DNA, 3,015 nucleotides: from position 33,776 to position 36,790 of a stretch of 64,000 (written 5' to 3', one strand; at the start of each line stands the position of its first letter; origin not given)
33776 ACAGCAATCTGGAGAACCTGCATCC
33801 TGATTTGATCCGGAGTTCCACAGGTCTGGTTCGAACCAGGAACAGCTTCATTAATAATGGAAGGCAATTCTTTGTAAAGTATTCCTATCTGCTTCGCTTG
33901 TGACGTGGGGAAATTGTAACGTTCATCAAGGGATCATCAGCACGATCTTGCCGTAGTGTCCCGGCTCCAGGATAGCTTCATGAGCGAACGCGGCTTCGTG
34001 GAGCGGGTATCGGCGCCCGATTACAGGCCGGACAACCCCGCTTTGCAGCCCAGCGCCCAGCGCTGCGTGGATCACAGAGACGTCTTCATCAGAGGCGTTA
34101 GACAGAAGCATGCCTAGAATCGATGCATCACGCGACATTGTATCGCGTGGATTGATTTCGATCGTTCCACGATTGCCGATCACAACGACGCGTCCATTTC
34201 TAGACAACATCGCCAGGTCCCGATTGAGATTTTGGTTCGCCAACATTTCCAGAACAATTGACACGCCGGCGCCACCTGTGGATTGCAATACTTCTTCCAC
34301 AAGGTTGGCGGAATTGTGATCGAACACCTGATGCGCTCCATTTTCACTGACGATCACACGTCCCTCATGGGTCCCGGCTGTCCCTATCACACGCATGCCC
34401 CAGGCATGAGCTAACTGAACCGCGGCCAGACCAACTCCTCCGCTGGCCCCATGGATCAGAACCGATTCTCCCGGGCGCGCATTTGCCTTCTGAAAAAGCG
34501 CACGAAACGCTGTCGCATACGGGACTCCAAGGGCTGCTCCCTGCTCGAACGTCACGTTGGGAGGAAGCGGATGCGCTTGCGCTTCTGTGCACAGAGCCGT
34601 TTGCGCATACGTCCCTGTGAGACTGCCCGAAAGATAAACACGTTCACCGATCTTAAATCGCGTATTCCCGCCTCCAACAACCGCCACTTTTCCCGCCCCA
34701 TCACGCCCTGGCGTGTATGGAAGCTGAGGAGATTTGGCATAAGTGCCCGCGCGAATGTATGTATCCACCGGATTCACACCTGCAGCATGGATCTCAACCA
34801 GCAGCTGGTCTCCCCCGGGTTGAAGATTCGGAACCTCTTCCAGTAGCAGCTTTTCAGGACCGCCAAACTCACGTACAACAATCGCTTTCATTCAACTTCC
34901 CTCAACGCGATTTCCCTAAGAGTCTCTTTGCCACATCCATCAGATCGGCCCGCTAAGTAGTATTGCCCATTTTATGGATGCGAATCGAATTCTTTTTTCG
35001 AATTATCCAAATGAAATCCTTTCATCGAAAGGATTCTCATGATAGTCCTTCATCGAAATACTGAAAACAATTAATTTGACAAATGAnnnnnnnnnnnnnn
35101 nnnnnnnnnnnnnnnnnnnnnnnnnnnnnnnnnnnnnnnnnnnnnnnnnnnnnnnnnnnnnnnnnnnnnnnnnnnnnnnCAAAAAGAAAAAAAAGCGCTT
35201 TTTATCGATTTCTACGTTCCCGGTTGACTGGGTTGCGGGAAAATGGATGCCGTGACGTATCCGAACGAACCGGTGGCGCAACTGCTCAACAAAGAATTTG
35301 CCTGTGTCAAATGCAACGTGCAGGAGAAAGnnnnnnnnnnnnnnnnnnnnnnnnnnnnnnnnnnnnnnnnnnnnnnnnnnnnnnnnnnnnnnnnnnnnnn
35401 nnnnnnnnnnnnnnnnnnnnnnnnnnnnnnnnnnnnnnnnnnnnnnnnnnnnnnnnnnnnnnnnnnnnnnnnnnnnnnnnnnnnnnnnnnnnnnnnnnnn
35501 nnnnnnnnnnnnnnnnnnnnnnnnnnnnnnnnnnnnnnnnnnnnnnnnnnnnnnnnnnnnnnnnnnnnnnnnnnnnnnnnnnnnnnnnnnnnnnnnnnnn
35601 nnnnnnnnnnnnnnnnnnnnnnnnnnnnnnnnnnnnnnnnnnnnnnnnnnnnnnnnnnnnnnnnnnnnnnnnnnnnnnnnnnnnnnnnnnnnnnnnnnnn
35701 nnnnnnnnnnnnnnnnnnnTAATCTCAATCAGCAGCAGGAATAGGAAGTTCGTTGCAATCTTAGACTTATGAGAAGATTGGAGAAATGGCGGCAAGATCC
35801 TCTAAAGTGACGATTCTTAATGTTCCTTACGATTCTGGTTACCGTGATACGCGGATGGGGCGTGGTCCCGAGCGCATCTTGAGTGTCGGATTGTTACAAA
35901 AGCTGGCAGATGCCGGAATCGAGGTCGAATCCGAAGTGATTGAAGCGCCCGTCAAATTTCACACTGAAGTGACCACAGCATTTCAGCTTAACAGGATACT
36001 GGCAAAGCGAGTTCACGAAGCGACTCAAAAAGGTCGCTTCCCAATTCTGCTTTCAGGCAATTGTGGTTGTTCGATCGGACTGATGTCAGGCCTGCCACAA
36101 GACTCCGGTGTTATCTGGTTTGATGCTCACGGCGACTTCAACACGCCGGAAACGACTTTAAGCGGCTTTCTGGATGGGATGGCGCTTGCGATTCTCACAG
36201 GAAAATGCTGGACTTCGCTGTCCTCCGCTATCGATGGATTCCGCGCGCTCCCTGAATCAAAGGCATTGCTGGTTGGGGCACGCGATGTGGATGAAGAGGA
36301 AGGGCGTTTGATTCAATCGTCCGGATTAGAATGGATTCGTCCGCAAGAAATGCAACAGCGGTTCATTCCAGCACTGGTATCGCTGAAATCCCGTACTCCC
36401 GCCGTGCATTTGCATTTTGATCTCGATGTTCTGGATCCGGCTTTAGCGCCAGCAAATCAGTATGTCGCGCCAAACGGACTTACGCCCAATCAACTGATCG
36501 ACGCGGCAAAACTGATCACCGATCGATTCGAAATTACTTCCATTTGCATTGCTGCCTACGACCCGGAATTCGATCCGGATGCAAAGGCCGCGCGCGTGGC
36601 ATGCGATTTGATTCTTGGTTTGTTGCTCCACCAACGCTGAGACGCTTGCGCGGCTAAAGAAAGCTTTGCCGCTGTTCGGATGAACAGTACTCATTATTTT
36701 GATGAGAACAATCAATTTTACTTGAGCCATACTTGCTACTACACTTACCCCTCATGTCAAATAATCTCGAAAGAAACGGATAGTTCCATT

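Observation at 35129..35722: Thioredoxin-fold gene with in-frame TGA at the first position of a UxxC redox motif: candidate selenoprotein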

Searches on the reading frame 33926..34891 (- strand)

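Call 21: search_protein_families(library=pfam, proteins=[window:33926-34891:-], max_evalue=0.00001)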
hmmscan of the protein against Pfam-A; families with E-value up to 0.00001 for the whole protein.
window:33926-34891:- (321 aa): 3 families
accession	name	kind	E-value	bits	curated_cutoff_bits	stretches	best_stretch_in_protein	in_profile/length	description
PF00107.32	ADH_zinc_N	-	3e-25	89.1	31.8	1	152-267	1-118/129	Zinc-binding dehydrogenase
PF13602.12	ADH_zinc_N_2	-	1.2e-17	65.6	27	1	185-318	2-134/134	Zinc-binding dehydrogenase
PF08240.17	ADH_N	-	1.3e-16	61.2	23.5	1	28-110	3-103/104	Alcohol dehydrogenase GroES-like domain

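Call 76: search_protein_families(library=ncbifam, proteins=[window:33926-34891:-], max_evalue=0.00001)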
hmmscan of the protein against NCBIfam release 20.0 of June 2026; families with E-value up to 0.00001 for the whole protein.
window:33926-34891:- (321 aa): 24 families
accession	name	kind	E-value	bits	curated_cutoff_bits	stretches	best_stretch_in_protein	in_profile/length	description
TIGR02824.1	quinone_pig3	subfamily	1.3e-65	221.5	296.8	1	1-319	1-324/325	putative NAD(P)H quinone oxidoreductase, PIG3 family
NF008024.0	PRK10754.1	subfamily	7.5e-43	146.8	348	1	3-243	4-244/327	NADPH:quinone reductase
NF041183.1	Pks2_ls1_myc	equivalog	1.8e-37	127.9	2400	1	6-321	1411-1730/2086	sulfolipid-1 biosynthesis phthioceranic/hydroxyphthioceranic acid synthase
TIGR02817.1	adh_fam_1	subfamily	3.8e-33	115.3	284.05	1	19-254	21-262/336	zinc-binding alcohol dehydrogenase family protein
NF010344.0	PRK13771.1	subfamily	3e-31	108.6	349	2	84-318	107-331/334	putative alcohol dehydrogenase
TIGR01751.1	crot-CoA-red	equivalog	1.8e-26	92.8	378.55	1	93-197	140-246/398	crotonyl-CoA carboxylase/reductase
NF041172.1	AcrlCoa_red_Thmprot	equivalog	9.1e-26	90.6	500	1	88-318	111-332/334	acryloyl-CoA reductase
TIGR02823.1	oxido_YhdH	subfamily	1.5e-21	76.6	297.25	1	18-318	17-322/324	acrylyl-CoA reductase family protein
NF041097.1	keto_inos_dh_IolM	equivalog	3e-21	75.5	450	1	119-303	184-373/389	scyllo-inosose 3-dehydrogenase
TIGR03989.1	Rxyl_3153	subfamily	2.1e-20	73.3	440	2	91-239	137-287/370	NDMA-dependent alcohol dehydrogenase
NF003808.0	PRK05396.1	equivalog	6.1e-16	58.2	380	1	92-319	118-339/341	L-threonine 3-dehydrogenase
TIGR00692.1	tdh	equivalog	1.9e-14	53.5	458.35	1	95-319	119-339/340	L-threonine 3-dehydrogenase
TIGR03451.1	mycoS_dep_FDH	equivalog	2.4e-14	52.9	512.9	1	93-240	129-277/358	S-(hydroxymethyl)mycothiol dehydrogenase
NF006940.0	PRK09422.1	equivalog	2.7e-14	52.9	344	1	91-263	113-285/338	alcohol dehydrogenase AdhP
NF051456.1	acrylyl_AcuI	equivalog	3.1e-14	52.5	440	1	1-287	1-292/325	acrylyl-CoA reductase (NADPH)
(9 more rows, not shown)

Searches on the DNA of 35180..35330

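Call 77: search_rna_families(source=window, start=35180, end=35330, threshold=evalue, max_evalue=10, show_alignments=3)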
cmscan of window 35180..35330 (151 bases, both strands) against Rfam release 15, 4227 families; matches with E-value up to 10: 0.
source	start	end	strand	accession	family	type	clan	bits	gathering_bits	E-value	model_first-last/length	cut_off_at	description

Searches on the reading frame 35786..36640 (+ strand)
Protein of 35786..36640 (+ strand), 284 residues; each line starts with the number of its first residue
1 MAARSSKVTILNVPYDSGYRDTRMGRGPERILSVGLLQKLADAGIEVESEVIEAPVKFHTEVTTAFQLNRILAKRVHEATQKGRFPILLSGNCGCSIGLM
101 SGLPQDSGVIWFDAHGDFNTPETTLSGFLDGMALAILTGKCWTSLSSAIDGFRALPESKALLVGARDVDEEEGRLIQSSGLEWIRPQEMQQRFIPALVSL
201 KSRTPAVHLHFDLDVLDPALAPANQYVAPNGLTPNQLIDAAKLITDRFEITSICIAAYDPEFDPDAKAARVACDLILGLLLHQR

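Call 21: search_protein_families(library=pfam, proteins=[window:35786-36640:+], max_evalue=0.00001)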
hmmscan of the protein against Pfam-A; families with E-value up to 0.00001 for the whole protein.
window:35786-36640:+ (284 aa): 1 family
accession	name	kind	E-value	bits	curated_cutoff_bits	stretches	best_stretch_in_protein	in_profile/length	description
PF00491.26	Arginase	-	1.6e-34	120.1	22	1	7-279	2-277/280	Arginase family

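Call 76: search_protein_families(library=ncbifam, proteins=[window:35786-36640:+], max_evalue=0.00001)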
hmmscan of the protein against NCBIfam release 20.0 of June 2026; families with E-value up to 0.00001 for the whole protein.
window:35786-36640:+ (284 aa): 3 families
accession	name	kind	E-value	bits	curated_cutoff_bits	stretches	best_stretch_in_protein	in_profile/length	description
TIGR01229.1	rocF_arginase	equivalog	1.5e-33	116.5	227.6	1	10-280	2-295/300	arginase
TIGR01227.1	hutG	equivalog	5.2e-15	55.4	229.15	1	8-279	37-305/307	formimidoylglutamase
TIGR01230.1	agmatinase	equivalog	6.4e-12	45.7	174.3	1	7-280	14-273/275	agmatinase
